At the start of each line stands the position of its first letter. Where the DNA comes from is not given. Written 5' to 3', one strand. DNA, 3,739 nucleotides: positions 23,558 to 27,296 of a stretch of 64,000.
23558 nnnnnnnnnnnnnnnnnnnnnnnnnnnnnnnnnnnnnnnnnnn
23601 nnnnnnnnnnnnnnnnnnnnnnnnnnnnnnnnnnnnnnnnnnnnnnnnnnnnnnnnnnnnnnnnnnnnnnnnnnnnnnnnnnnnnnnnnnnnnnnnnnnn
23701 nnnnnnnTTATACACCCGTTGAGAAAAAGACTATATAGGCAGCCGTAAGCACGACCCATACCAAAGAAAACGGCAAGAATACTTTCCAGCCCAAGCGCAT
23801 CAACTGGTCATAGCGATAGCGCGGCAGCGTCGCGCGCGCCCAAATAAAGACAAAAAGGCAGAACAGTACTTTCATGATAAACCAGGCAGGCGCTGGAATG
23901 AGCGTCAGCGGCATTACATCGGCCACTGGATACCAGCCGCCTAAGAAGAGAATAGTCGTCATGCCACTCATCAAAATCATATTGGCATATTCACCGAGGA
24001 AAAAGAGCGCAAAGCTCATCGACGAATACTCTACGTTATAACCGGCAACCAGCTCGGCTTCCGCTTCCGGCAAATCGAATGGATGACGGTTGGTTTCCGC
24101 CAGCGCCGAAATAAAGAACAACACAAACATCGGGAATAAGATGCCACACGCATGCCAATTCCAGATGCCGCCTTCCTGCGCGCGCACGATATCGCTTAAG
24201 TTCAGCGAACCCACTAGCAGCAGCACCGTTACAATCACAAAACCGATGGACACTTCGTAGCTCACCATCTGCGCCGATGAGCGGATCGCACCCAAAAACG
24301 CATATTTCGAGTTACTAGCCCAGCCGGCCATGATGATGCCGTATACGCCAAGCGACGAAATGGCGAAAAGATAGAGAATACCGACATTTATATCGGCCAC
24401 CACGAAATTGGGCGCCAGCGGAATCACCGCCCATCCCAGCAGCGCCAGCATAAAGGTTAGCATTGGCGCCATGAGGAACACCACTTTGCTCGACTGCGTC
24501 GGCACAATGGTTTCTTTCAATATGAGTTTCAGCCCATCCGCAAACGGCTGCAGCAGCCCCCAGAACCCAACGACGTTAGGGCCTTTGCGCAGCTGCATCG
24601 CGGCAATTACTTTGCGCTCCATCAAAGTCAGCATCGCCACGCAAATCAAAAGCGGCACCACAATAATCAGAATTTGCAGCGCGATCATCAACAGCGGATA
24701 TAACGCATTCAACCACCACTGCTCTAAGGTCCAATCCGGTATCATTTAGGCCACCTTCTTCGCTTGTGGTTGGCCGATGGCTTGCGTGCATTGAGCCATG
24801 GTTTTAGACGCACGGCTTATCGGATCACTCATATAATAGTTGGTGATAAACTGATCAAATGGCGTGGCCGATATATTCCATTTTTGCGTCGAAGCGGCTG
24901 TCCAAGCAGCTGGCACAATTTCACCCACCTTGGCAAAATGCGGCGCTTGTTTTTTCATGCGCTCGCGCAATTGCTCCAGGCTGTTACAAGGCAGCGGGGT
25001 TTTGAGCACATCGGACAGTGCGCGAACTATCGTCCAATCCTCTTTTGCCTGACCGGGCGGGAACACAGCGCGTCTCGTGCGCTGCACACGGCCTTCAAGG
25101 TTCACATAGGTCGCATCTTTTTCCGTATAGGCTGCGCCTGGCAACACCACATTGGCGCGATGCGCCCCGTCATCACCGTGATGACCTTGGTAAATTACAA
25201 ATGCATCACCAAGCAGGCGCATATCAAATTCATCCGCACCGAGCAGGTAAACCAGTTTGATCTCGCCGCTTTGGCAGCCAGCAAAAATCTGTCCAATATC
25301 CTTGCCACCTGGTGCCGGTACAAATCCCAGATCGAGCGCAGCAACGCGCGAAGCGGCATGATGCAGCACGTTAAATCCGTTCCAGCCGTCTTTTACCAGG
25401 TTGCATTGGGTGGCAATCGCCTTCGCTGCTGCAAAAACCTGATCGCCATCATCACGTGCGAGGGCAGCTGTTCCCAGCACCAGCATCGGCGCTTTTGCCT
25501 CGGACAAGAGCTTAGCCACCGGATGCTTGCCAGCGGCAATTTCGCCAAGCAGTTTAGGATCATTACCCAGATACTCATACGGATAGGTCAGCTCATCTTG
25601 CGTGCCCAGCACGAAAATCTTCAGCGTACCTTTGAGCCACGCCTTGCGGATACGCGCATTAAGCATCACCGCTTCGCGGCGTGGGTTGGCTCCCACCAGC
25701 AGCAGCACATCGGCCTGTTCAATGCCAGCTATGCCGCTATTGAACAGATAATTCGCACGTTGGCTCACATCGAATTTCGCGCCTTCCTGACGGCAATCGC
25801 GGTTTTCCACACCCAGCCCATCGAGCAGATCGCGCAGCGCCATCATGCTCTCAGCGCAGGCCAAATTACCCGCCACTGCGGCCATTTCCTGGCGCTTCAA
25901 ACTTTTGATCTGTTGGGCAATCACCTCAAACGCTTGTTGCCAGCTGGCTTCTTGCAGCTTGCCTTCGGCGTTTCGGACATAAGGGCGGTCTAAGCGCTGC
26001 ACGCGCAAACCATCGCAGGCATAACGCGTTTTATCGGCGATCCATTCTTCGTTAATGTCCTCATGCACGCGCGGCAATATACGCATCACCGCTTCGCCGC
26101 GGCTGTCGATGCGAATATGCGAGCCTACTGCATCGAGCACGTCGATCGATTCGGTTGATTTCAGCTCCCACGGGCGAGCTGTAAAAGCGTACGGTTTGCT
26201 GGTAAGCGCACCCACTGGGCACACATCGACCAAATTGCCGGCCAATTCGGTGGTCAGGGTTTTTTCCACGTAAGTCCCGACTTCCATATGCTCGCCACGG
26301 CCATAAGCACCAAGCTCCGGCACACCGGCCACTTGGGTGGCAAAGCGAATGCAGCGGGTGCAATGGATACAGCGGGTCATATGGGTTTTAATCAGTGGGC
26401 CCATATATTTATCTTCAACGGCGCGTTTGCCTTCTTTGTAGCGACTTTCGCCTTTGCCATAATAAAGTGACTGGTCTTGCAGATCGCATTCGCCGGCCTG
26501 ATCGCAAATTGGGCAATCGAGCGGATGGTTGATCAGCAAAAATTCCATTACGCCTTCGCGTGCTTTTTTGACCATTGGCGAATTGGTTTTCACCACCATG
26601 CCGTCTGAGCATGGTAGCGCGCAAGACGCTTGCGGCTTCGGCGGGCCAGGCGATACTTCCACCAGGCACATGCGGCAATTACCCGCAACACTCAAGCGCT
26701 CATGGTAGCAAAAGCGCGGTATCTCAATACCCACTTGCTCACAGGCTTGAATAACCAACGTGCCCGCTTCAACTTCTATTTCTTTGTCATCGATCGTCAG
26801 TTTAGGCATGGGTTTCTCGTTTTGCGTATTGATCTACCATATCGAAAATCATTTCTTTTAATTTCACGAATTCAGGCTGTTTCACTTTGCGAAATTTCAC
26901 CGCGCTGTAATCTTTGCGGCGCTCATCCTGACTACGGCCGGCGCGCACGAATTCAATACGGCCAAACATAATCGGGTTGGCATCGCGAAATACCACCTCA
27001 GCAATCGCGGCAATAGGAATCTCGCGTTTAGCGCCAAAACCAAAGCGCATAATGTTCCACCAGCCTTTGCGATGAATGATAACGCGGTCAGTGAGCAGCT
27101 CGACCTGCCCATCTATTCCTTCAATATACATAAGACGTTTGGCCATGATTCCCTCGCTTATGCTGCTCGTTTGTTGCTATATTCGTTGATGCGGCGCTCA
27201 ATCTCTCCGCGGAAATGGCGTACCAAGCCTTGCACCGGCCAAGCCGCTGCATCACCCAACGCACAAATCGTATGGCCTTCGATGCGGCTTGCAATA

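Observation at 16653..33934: Complex I (nuoA-N) operon interrupted five times by tightly packed non-nuo genes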

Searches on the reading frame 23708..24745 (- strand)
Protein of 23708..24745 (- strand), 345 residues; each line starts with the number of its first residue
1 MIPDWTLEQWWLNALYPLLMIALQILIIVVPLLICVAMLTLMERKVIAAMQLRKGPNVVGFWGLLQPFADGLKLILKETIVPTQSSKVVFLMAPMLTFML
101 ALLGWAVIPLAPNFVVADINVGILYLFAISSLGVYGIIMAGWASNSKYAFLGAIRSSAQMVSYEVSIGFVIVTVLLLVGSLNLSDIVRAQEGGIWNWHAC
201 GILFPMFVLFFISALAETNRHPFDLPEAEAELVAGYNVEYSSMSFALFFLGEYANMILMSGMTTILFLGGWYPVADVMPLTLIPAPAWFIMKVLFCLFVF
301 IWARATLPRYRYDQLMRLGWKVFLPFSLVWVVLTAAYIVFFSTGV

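Call 4: search_protein_families(library=pfam, proteins=[window:23708-24745:-])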
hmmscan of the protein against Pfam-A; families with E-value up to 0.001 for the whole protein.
window:23708-24745:- (345 aa): 1 family
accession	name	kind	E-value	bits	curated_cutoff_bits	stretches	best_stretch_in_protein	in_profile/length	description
PF00146.26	NADHdh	-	3.2e-128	427.7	27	1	24-335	2-298/298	NADH dehydrogenase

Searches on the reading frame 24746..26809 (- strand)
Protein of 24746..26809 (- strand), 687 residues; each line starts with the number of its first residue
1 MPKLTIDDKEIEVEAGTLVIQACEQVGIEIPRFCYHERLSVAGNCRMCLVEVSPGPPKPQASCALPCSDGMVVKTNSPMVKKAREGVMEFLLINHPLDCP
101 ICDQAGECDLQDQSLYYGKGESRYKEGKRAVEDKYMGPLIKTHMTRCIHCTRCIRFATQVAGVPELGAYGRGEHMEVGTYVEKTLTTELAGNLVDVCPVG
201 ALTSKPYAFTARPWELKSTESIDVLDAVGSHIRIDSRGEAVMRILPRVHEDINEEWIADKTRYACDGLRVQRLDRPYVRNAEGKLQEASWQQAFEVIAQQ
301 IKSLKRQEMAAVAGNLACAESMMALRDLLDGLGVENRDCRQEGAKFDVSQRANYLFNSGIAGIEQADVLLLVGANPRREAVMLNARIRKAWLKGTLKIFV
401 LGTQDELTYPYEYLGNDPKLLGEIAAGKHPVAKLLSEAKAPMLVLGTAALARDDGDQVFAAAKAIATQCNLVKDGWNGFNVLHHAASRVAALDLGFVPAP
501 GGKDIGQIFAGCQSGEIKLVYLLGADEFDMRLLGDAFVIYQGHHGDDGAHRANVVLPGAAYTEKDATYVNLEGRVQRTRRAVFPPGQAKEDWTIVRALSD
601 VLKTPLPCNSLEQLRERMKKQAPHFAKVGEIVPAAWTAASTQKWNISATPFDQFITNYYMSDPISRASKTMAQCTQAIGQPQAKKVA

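Call 4: search_protein_families(library=pfam, proteins=[window:24746-26809:-])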
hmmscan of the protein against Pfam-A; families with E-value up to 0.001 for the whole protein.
window:24746-26809:- (687 aa): 7 families
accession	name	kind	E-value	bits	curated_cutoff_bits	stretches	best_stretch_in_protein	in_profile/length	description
PF00384.28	Molybdopterin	-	7.4e-103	344.7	24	1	272-600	1-352/353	Molybdopterin oxidoreductase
PF22117.2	Fer4_Nqo3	-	2e-33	114.8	27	1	137-203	1-67/67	NADH-quinone oxidoreductase subunit 3, ferredoxin-like domain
PF22151.2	Fer4_NDSU1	-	3.9e-29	100.4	23.8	1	216-266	1-51/51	NADH-ubiquinone oxidoreductase NDSU1/NuoG-like, 4Fe-4S domain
PF13510.11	Fer2_4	-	2.7e-18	66.3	22.8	1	4-77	6-81/82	2Fe-2S iron-sulfur cluster binding domain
PF10588.14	NADH-G_4Fe-4S_3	-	2.3e-16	59.5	27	1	84-123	1-40/40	NADH-ubiquinone oxidoreductase-G iron-sulfur binding region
PF09326.16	NADH_dhqG_C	-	3.9e-13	50.2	25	1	638-674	14-51/51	NADH-ubiquinone oxidoreductase subunit G, C-terminal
PF00111.32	Fer2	-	1.7e-08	34.7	21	1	5-57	2-52/77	2Fe-2S iron-sulfur cluster binding domain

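Call 9: find_related_loci(query=window:24746-26809:-, collection=genome_contigs, flank=10000)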
Query window:24746-26809:- (687 aa) in genome_contigs; peptide patterns used: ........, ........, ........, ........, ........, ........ (x = any residue, [..] = any of these).
599 stretches matched a pattern (row limit reached: there are more); 366 encode a relative of the query (tblastn E <= 1e-3); the best 80 are kept; 80 distinct loci.
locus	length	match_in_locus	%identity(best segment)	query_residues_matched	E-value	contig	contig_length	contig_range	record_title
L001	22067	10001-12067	75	1-687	0e+0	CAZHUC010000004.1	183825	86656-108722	MAG TPA_asm: uncultured Rickettsiales bacterium isolate SRP329715_co2_387 genome assembly, contig: NODE_135_length_18382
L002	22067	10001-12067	75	1-687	0e+0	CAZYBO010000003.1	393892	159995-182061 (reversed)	MAG TPA_asm: uncultured Rickettsiales bacterium isolate SRP302895_co1_247 genome assembly, contig: NODE_29_length_393892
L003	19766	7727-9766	75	1-678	0e+0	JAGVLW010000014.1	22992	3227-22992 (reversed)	MAG: Alphaproteobacteria bacterium isolate SW_3 c_000000071569, whole genome shotgun sequence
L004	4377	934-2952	66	1-675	0e+0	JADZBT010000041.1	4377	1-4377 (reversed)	MAG: Alphaproteobacteria bacterium isolate SJ69 c_000000443395, whole genome shotgun sequence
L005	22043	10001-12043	64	1-680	0e+0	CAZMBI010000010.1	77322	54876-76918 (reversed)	MAG TPA_asm: uncultured Azospirillaceae bacterium isolate SRP141376_co5_81 genome assembly, contig: NODE_656_length_7732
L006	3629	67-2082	65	1-675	0e+0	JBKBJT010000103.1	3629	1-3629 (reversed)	MAG: Ferrovibrio sp. isolate 21H_026.bin.70 NODE_104_length_3629_cov_12.063063, whole genome shotgun sequence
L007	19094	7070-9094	65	1-678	0e+0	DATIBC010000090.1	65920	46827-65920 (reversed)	MAG TPA_asm: Alphaproteobacteria bacterium isolate SMAG_U16280 k141_750946, whole genome shotgun sequence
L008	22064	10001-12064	63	1-686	0e+0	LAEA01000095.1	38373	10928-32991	MAG: Rhodospirillaceae bacterium BRH_c57 BRHa_1000556, whole genome shotgun sequence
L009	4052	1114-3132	64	1-676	0e+0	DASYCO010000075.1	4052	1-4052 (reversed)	MAG TPA_asm: Alphaproteobacteria bacterium isolate SMAG_U4935 k141_3591334, whole genome shotgun sequence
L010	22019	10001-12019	64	1-676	0e+0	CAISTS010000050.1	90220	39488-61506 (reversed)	uncultured bacterium isolate ErkenSummer_bin-3013 genome assembly, contig: bin-3013:50/89, whole genome shotgun sequence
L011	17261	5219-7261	64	1-684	0e+0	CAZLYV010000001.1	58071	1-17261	MAG TPA_asm: uncultured Acetobacteraceae bacterium isolate SRP119689_co1_327 genome assembly, contig: NODE_583_length_58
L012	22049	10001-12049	64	1-682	0e+0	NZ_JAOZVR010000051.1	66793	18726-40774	MAG: Ferrovibrio sp. isolate bin D_3_1 D_3_3_277_length_66793_cov_8, whole genome shotgun sequence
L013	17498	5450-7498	62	1-686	0e+0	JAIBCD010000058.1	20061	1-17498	MAG: Rhodospirillaceae bacterium isolate SSF9 NODE_53202_length_20061_cov_6.413414, whole genome shotgun sequence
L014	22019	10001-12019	63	1-675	0e+0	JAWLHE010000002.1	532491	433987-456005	MAG: Alphaproteobacteria bacterium isolate 30dZY2.bin.37 NODE_24_length_532491_cov_16.019525, whole genome shotgun seque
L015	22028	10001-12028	65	1-678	0e+0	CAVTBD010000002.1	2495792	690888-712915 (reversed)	MAG: uncultured Alphaproteobacteria bacterium isolate MFD02416.bin.1.43 genome assembly, contig: contig_27251, whole gen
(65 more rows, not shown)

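Call 24: search_protein_families(library=pfam, proteins=[L001:7988-8329:+, L002:14633-15160:+, L003:1288-1992:+, L003:830-1291:+, L003:5725-6105:+, L001:6682-7374:+], max_evalue=0.01)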
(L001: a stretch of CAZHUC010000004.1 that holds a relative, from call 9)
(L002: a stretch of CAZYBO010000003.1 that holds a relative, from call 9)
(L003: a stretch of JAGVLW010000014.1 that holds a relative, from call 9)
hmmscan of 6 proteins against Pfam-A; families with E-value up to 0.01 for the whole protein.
L001:7988-8329:+ (113 aa): 0 families

L002:14633-15160:+ (175 aa): 0 families

L003:1288-1992:+ (234 aa): 1 family
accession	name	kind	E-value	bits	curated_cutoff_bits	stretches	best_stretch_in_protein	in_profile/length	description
PF00557.29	Peptidase_M24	-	2.7e-21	76.7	23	1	36-193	5-163/208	Metallopeptidase family M24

L003:830-1291:+ (153 aa): 0 families

L003:5725-6105:+ (126 aa): 0 families

L001:6682-7374:+ (230 aa): 0 families

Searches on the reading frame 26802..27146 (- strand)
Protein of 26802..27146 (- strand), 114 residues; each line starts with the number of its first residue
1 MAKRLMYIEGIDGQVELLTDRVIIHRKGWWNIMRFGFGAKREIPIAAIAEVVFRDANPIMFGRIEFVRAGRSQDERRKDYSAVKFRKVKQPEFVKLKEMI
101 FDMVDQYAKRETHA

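Call 3: search_protein_families(library=pfam, proteins=[window:26802-27146:-])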
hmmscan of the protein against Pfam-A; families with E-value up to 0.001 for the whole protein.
window:26802-27146:- (114 aa): 1 family
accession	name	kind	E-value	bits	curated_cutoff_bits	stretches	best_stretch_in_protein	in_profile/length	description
PF14472.11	DUF4429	-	0.00037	21.5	25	1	20-87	6-81/95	Domain of unknown function (DUF4429)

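Call 14: search_protein_families(library=ncbifam, proteins=[window:26802-27146:-], max_evalue=0.01)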
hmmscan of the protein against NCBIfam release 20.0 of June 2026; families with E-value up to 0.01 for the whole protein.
window:26802-27146:- (114 aa): 0 families

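Call 15: find_homologous_proteins(query=window:26802-27146:-)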
Query window:26802-27146:- (114 aa): 7 proteins with E <= 0.001 among 11 candidates.
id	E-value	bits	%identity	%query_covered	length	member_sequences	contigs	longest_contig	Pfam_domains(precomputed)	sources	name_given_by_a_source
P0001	6.2e-69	247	100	100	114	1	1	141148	-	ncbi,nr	ncbi:MAG: hypothetical protein SFT92_07290 [Rickettsiales bacterium]|nr:hypothetical protein [Ricket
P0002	3.5e-43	164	66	97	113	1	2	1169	-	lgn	-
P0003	5.6e-42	161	69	96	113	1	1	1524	-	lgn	-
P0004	1.6e-37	146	64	98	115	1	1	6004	-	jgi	jgi:hypothetical protein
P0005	6.0e-33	131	58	99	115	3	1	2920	-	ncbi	-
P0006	1.6e-31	127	54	92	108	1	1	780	-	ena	-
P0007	2.9e-20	91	48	95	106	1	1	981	-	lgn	-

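Call 26: find_related_loci(query=A1, collection=metagenome_contigs, flank=10000)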
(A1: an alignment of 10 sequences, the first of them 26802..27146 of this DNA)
Query A1 (114 aa) in metagenome_contigs; peptide patterns used: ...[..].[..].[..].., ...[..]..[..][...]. (x = any residue, [..] = any of these).
339 stretches matched a pattern; 14 encode a relative of the query (tblastn E <= 1e-3); 14 distinct loci.
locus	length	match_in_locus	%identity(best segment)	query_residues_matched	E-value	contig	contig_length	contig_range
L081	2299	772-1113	60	1-113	5e-42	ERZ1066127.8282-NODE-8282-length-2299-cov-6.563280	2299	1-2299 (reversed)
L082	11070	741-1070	56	1-109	2e-39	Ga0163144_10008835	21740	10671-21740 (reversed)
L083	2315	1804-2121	54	1-106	3e-36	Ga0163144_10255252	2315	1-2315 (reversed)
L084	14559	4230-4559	50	1-110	5e-35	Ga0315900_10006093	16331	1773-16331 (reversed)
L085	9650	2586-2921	50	1-113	8e-35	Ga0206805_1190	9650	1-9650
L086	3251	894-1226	48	1-111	1e-33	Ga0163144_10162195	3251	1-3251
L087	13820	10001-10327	50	3-110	3e-33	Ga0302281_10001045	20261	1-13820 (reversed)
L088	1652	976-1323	48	1-113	5e-33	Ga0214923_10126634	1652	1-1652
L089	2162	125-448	50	2-109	2e-30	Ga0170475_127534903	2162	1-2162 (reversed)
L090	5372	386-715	46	1-106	1e-29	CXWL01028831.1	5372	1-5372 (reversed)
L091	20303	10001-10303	47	10-109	8e-27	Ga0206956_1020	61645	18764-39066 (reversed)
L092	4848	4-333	45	1-109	2e-26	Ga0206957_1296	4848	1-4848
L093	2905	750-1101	49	1-114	2e-26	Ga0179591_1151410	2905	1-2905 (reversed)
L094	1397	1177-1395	53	1-73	2e-23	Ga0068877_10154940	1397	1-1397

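Call 38: search_protein_families(library=pfam, proteins=[L084:3779-4027:+, L084:4031-4228:+, L087:5324-5581:+, L087:5588-5848:+, L090:1184-1453:+, L090:1443-1721:+, L085:784-1296:+, L087:8375-8713:+], max_evalue=0.01)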
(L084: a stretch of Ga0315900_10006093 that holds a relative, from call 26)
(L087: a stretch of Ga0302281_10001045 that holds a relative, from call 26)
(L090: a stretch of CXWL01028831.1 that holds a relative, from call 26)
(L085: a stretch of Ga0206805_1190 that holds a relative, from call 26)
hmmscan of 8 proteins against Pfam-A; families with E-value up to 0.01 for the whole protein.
L084:3779-4027:+ (82 aa): 1 family
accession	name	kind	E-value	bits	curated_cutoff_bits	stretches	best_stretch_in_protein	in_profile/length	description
PF21748.3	UPF0150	-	0.00045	20.5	27.3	1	14-58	7-52/64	UPF0150-like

L084:4031-4228:+ (65 aa): 1 family
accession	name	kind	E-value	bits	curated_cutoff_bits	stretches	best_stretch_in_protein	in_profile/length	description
PF07927.17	HicA_toxin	-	1.4e-17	63.9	27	1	4-58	1-58/58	HicA toxin of bacterial toxin-antitoxin,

L087:5324-5581:+ (85 aa): 1 family
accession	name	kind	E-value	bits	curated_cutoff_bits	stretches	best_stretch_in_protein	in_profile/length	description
PF13711.11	DUF4160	-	4e-21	75.4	23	1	9-70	1-65/65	Domain of unknown function (DUF4160)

L087:5588-5848:+ (86 aa): 1 family
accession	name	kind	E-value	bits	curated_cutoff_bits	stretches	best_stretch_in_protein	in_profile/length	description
PF10387.14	DUF2442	-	4.9e-10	39.9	23.9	1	7-79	2-71/72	Protein of unknown function (DUF2442)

L090:1184-1453:+ (89 aa): 1 family
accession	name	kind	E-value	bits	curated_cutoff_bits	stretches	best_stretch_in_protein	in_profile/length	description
PF04365.19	BrnT_toxin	-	7.8e-21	74.6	34.5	1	8-83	1-77/77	Ribonuclease toxin, BrnT, of type II toxin-antitoxin system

L090:1443-1721:+ (92 aa): 0 families

L085:784-1296:+ (170 aa): 2 families
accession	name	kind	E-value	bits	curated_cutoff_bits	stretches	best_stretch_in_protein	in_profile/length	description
PF04391.17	DUF533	-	1.7e-05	24.9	29.6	1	6-75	68-136/178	Protein of unknown function (DUF533)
PF05099.18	TerB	-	0.004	17.9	24.4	0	16-60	9-53/118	Tellurite resistance protein TerB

L087:8375-8713:+ (112 aa): 2 families
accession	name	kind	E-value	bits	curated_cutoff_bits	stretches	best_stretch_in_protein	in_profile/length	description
PF03551.20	PadR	-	1.4e-05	25.4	27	1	13-64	1-54/75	Transcriptional regulator PadR-like family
PF13412.12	HTH_24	-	0.0035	17.3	21.9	0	38-58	28-48/48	Winged helix-turn-helix DNA-binding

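Call 41: predict_structure(alignment_id=A3)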
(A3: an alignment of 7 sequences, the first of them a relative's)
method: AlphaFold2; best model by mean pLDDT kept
length: 114 residues; sequences in the alignment: 7
mean_pLDDT: 83.0   pTM: 0.73
mean pLDDT of the five models: 83.0, 82.9, 81.6, 80.9, 80.1
residues with pLDDT >= 90: 42; 70-90: 52; 50-70: 19; < 50: 1
segments of 3 or more residues with pLDDT < 50: none
pLDDT, mean of each block of 10 residues (from residue 1): 85 90 82 73 87 91 86 63 90 93 82 58
secondary structure, 60 per line:
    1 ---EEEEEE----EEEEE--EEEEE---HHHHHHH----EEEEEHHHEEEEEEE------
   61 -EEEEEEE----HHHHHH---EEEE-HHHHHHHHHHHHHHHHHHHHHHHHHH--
elements in order: E4-9 E14-18 E21-25 H29-35 E40-44 E48-54 E62-68 H73-78 E82-85 H87-112

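Call 82: search_protein_families(library=pfam, alignment_id=A1, max_evalue=1)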
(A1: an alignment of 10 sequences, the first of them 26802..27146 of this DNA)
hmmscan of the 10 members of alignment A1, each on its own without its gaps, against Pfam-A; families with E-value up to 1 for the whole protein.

A. member 1, window:26802-27146:- (114 aa): 2 families
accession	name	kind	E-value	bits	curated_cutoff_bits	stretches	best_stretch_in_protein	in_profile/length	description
PF14472.11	DUF4429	-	0.00037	21.5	25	1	20-87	6-81/95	Domain of unknown function (DUF4429)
PF20329.3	DUF6624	-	0.064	13.2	27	1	6-27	96-118/173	Family of unknown function (DUF6624)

B. families by the number of members that match (of 10 scanned): 9 families
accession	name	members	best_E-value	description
PF14472.11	DUF4429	10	6e-05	Domain of unknown function (DUF4429)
PF20329.3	DUF6624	3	0.064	Family of unknown function (DUF6624)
PF13333.12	rve_2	1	0.01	Integrase core domain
PF08512.18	Rttp106-like_middle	1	0.012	Histone chaperone Rttp106-like, middle domain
PF03590.20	AsnA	1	0.017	Aspartate-ammonia ligase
PF03703.20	bPH_2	1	0.017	Bacterial PH domain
PF07898.18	DUF1676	1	0.064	Protein of unknown function (DUF1676)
PF19646.4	DUF6149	1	0.15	Family of unknown function (DUF6149)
PF06262.17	Zincin_1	1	0.15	Zincin-like metallopeptidase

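Call 88: search_protein_families(library=padloc, proteins=[window:26802-27146:-], max_evalue=0.01)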
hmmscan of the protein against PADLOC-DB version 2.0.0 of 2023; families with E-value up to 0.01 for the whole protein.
window:26802-27146:- (114 aa): 0 families
